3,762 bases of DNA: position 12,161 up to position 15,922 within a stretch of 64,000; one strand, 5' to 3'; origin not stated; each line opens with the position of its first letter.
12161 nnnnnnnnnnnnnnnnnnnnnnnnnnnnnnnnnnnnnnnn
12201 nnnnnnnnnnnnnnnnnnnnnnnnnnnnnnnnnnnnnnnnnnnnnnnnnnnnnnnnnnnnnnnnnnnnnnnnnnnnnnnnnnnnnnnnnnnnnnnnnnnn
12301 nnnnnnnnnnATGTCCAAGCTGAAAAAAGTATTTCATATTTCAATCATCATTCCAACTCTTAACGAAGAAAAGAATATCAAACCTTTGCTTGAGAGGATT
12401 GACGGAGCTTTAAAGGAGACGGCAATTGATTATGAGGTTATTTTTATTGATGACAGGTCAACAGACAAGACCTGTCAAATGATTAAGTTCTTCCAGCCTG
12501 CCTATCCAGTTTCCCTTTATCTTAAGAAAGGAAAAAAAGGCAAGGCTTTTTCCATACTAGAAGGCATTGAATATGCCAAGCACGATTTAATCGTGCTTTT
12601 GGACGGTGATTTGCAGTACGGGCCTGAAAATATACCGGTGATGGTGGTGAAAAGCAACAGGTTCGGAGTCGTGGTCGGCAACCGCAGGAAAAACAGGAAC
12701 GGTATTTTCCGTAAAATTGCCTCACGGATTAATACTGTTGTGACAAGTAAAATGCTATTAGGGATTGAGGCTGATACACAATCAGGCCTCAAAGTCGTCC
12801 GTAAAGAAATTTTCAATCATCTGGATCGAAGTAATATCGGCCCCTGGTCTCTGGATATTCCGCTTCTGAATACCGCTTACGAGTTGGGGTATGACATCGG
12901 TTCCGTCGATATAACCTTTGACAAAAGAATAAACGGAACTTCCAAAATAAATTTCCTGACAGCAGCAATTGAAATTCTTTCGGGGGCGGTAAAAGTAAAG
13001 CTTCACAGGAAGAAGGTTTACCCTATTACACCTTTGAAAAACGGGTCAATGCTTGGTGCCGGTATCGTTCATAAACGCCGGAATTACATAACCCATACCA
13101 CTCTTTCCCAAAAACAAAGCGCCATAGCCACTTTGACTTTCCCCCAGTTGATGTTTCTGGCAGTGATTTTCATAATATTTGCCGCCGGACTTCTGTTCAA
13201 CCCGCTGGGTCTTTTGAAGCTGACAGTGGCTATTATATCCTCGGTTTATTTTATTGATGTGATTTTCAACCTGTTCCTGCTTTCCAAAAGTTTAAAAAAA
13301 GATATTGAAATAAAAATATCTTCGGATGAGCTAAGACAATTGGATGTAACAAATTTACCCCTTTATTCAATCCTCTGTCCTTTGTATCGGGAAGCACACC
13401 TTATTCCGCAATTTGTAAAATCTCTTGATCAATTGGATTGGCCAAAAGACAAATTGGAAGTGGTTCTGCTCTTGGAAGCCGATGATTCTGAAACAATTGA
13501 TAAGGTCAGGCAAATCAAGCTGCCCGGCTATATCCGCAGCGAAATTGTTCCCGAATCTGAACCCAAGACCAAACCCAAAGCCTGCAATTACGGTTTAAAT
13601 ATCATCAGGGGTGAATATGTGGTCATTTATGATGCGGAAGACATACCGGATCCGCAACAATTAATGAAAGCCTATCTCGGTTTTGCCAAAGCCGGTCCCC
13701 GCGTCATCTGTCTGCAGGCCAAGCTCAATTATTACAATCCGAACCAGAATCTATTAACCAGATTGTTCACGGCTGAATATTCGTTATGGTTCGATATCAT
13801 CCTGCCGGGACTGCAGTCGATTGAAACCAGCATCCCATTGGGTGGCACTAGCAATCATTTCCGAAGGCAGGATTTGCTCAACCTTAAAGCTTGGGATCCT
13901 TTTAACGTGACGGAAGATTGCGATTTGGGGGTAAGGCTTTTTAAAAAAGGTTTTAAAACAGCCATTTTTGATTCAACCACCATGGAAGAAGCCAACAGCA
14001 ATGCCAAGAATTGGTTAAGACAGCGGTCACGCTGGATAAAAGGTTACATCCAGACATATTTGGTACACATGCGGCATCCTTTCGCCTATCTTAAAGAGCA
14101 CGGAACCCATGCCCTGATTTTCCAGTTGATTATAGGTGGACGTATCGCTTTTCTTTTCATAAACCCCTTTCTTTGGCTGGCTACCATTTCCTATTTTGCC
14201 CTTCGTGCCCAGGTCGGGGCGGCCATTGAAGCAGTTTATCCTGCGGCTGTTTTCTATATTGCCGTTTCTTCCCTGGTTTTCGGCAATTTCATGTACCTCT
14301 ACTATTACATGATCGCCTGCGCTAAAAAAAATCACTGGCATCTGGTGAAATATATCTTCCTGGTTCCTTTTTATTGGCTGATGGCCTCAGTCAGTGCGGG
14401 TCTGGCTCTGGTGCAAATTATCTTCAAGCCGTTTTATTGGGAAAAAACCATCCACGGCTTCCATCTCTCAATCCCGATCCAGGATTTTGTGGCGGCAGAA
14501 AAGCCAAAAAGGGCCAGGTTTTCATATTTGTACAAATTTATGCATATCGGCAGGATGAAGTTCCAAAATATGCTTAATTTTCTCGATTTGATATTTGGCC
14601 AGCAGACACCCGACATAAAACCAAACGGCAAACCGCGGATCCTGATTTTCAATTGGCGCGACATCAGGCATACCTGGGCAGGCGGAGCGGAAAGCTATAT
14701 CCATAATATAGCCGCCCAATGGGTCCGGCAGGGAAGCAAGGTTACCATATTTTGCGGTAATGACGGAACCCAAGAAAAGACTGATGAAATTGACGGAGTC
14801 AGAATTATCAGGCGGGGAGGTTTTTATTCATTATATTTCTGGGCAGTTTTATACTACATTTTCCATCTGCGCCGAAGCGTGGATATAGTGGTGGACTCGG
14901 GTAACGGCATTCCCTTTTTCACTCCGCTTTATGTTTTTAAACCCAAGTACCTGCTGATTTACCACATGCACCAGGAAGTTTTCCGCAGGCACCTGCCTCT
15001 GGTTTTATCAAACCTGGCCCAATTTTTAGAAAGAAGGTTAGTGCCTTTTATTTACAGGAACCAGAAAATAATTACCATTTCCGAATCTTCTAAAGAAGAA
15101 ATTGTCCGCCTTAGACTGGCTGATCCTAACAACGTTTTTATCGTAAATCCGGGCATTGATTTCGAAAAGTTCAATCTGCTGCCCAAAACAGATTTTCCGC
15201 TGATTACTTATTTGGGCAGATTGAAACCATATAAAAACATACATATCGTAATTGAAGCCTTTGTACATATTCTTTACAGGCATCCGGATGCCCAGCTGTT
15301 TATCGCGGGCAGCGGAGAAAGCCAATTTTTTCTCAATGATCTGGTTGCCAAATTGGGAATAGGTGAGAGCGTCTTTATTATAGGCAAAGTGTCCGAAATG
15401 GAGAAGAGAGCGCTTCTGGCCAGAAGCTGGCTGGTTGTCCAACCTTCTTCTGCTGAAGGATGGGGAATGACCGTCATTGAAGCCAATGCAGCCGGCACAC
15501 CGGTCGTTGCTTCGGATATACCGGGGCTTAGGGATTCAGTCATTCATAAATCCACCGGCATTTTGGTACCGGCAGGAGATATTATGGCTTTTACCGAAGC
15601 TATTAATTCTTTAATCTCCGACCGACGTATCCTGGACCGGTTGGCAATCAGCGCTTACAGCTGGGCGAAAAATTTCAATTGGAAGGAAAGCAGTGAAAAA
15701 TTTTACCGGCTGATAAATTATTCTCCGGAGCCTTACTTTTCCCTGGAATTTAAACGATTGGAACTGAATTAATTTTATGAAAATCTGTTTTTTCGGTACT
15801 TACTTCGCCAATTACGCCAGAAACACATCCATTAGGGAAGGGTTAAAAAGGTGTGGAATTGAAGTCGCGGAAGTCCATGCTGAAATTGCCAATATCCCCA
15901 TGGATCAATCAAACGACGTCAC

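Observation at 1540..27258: Exceptionally dense envelope-glycosylation island with five GT-C polytopic transferases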

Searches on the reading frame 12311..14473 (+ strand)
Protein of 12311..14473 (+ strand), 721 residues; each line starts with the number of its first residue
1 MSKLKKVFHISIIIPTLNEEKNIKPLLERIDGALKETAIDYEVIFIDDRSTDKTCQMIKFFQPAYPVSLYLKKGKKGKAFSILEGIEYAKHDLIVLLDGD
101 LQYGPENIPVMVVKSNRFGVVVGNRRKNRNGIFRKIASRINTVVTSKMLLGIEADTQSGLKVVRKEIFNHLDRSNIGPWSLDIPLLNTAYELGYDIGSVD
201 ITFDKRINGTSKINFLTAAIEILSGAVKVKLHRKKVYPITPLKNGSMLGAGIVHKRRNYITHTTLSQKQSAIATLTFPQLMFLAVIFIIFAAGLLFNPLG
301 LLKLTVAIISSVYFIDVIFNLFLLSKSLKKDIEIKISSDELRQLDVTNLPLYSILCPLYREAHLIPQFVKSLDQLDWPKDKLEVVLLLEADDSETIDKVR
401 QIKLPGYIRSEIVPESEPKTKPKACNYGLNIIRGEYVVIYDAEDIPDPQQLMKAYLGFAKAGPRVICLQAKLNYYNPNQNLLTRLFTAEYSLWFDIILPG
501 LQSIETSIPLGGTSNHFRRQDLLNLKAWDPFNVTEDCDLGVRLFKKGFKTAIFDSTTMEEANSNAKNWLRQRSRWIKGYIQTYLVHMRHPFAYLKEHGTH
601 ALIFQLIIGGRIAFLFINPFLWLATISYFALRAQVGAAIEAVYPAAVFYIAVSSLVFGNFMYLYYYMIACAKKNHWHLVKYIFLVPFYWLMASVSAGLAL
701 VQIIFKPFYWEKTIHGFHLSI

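Call 87: search_solved_structures(query=window:12311-14473:+, max_evalue=0.01)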
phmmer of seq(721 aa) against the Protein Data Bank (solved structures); distinct sequences matched with E-value up to 0.01: 25.
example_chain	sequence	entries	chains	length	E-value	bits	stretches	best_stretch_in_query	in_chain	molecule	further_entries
5mlz_A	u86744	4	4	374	7.9e-21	77.2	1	9-215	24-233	Dolichol monophosphate mannose synthase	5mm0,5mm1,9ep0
9bhc_C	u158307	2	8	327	1.6e-18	69.5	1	8-186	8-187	Undecaprenyl-phosphate 4-deoxy-4-formamido-L-arabinose transferase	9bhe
8vxh_A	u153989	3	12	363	2.1e-18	69.1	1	8-186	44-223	Undecaprenyl-phosphate 4-deoxy-4-formamido-L-arabinose transferase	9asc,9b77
9hwj_A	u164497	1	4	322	4.5e-18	68.1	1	5-144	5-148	Undecaprenyl-phosphate 4-deoxy-4-formamido-L-arabinose transferase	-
5ekp_C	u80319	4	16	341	5.8e-13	51.2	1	8-131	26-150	Uncharacterized glycosyltransferase sll0501 | Glycosyltransferase sll0501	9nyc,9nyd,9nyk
9nye_A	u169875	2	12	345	6e-13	51.1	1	8-131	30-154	Glycosyltransferase sll0501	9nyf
5eke_A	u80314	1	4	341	6.2e-13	51.1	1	8-131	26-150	Uncharacterized glycosyltransferase sll0501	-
2z87_A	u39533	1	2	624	5.2e-08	34.8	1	3-106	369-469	Chondroitin synthase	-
2z86_A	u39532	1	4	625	5.3e-08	34.8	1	3-106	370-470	Chondroitin synthase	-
6yv7_B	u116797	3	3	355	1.3e-07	33.5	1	345-445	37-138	Glycosyl transferase, family 2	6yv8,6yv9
6yv7_A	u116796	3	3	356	1.3e-07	33.5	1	345-445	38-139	Glycosyl transferase, family 2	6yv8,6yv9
5ej1_A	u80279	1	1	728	7.5e-06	27.7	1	425-656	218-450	Putative cellulose synthase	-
4hg6_A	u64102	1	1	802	9e-06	27.4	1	425-656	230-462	Cellulose Synthase Subunit A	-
4p00_A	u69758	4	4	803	9.1e-06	27.4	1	425-656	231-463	Cellulose Synthase A subunit | Cellulose Synthase subunit A | Putative cellulose synthase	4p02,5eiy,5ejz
9jma_A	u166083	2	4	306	4.3e-05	25.2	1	351-463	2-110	GalNAc(5)-diNAcBac-PP-undecaprenol beta-1,3-glucosyltransferase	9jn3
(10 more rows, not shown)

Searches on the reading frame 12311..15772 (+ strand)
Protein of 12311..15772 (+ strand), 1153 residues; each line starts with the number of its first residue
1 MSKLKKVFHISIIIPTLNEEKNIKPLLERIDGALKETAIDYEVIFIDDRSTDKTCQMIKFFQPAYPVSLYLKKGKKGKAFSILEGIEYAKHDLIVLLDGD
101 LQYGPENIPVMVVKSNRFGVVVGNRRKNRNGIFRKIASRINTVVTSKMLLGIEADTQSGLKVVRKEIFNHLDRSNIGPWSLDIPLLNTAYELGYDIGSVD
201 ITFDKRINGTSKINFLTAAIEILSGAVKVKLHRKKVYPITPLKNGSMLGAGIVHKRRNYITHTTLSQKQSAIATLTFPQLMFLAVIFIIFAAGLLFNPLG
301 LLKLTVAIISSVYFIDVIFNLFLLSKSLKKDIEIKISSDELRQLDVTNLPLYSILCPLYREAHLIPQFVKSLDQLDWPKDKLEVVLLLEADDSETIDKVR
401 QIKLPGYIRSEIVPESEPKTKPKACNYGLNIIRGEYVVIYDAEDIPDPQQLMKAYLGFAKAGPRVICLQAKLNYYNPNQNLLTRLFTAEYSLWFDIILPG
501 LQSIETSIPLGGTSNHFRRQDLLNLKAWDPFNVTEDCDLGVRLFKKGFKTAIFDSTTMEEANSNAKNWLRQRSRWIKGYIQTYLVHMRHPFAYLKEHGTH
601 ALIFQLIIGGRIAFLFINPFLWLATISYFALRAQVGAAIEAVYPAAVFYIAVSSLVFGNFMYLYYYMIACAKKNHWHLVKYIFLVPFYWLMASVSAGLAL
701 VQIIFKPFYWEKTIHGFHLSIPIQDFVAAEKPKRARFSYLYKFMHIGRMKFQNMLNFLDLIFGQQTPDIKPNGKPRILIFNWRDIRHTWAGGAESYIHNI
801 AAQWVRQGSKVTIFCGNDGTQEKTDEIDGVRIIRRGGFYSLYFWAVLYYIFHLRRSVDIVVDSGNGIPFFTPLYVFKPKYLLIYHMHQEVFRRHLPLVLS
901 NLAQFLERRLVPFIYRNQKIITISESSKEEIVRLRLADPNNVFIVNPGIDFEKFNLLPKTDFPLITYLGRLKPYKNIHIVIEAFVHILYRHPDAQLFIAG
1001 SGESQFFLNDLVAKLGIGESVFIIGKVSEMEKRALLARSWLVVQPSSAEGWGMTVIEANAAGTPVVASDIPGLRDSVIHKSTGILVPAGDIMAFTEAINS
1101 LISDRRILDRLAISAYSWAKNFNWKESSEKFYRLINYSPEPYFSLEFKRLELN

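Call 4: search_protein_families(library=pfam, proteins=[window:12311-15772:+], max_evalue=0.01)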
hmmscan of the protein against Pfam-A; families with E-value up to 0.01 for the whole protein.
window:12311-15772:+ (1153 aa): 10 families
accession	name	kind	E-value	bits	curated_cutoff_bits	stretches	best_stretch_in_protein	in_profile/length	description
PF00534.26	Glycos_transf_1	-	5.1e-44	150.3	26.4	1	950-1116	3-170/172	Glycosyl transferases group 1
PF00535.33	Glycos_transf_2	-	9e-37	127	23.3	2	11-170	1-166/168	Glycosyl transferase family 2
PF13692.12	Glyco_trans_1_4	-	4.6e-31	108.4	27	1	963-1104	2-142/142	Glycosyl transferases group 1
PF13641.12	Glyco_tranf_2_3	-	5.2e-30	105.6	27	2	352-578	3-230/230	Glycosyltransferase like family 2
PF13632.12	Glyco_trans_2_3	-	8e-21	75.2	27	1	436-631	1-188/198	Glycosyl transferase family group 2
PF13439.12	Glyco_transf_4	-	2.6e-14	54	28.5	1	791-952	2-169/170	Glycosyltransferase Family 4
PF20706.3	GT4-conflict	-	7.4e-10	38.8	26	1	938-1076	170-319/385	Family 4 Glycosyltransferase in conflict systems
PF13579.12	Glyco_trans_4_4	-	8.4e-09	36.4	29.7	1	791-947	1-157/158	Glycosyl transferase 4-like domain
PF10111.15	Glyco_tranf_2_2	-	1.7e-05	24.9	27.3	1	11-108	1-99/276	Glycosyltransferase like family 2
PF13506.12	Glyco_transf_21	-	0.00014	21.8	21.7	0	77-123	17-65/174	Glycosyl transferase family 21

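Call 7: search_protein_families(library=ncbifam, proteins=[window:12311-15772:+], max_evalue=0.1)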
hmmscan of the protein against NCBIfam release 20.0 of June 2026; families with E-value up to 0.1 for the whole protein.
window:12311-15772:+ (1153 aa): 69 families (the best 25 are shown)
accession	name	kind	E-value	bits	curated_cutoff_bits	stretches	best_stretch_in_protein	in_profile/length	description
TIGR03937.1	PgaC_IcaA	equivalog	1.5e-32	113.1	422.3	2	3-136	40-175/407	poly-beta-1,6-N-acetyl-D-glucosamine synthase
TIGR03449.1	mycothiol_MshA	equivalog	7.7e-31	107.4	462.5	1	918-1133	166-398/406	D-inositol-3-phosphate glycosyltransferase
NF007986.1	PRK10714.1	equivalog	1.7e-24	86.4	529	1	5-217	3-214/316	undecaprenyl-phosphate 4-deoxy-4-formamido-L-arabinose transferase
TIGR03088.1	stp2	hypoth_equivalog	2.3e-22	79.6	409.05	1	964-1134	196-369/374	TIGR03088 family PEP-CTERM/XrtA system glycosyltransferase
NF047588.1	GlcsyltransPgfSStrep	equivalog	6.2e-22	78.2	500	1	9-167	2-163/308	glycosyltransferase PgfS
TIGR03999.1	thiol_BshA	equivalog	2.2e-21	76.2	273.7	1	962-1131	199-366/375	N-acetyl-alpha-D-glucosaminyl L-malate synthase BshA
NF041876.1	EPS_EpsE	equivalog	1.3e-20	74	400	1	934-1115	180-372/389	exopolysaccharide biosynthesis GT4 family glycosyltransferase EpsE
NF041010.1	glycosy_Agl16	equivalog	1.8e-20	73.1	575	1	791-1132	15-345/352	glycosylation protein Agl16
TIGR03030.1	CelA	equivalog_domain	2.6e-19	68.7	699.1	1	340-585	121-383/714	UDP-forming cellulose synthase catalytic subunit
TIGR04063.1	stp3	hypoth_equivalog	2.2e-18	66.4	442.05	1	914-1131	155-388/397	TIGR04063 family PEP-CTERM/XrtA system glycosyltransferase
TIGR04047.1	MSMEG_0565_glyc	hypoth_equivalog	1.5e-17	63.8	259.85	1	964-1130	195-366/373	MSMEG_0565 family glycosyltransferase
NF047880.1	glyco_SdgA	exception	7.3e-17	61.1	800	1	963-1136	316-488/488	serine-aspartate repeat adhesin O-glycosyltransferase SdgA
TIGR04283.1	glyco_like_mftF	equivalog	2.7e-16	59.8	182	2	10-103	1-85/221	TIGR04283 family arsenosugar biosynthesis glycosyltransferase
NF041875.1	EPS_EpsD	equivalog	4e-16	59.3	370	2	10-106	1-95/325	exopolysaccharide biosynthesis glycosyltransferase EpsD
NF046085.1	XrtY_assoc_Gly1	equivalog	6.7e-16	58.1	400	1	919-1133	163-379/387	XrtY-associated glycosyltransferase XYAG1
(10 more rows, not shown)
